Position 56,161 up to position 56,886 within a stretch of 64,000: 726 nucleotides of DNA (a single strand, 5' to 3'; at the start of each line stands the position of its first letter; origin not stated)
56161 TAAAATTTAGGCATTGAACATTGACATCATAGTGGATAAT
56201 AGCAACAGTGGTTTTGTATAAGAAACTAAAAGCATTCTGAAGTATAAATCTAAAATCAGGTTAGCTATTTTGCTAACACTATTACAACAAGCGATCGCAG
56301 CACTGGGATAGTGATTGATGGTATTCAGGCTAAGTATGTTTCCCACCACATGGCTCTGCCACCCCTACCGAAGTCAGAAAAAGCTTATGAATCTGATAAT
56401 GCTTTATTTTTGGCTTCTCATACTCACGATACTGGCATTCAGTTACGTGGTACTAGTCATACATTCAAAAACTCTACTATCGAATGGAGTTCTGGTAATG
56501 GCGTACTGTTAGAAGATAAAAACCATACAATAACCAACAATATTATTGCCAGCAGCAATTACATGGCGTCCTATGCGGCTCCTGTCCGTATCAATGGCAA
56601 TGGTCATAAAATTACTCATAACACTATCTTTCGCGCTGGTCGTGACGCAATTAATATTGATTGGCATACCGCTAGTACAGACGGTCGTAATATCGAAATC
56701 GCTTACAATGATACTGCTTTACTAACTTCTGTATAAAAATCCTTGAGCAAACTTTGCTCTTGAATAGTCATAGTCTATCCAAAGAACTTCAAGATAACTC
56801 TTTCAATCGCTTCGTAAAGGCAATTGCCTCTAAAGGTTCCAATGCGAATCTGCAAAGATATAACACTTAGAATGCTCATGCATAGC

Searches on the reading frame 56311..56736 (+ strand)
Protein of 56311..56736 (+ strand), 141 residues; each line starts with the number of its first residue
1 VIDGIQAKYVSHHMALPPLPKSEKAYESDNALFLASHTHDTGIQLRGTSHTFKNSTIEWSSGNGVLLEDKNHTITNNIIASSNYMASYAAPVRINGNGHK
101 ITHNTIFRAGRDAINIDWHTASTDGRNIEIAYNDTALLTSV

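Call 38: search_protein_families(library=pfam, proteins=[window:56311-56736:+], max_evalue=0.0001)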
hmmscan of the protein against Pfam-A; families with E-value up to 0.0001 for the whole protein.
window:56311-56736:+ (141 aa): 1 family
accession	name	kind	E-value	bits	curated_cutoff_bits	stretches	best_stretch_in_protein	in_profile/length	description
PF13229.12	Beta_helix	-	3.8e-10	40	25.9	1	41-118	1-76/158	Right handed beta helix region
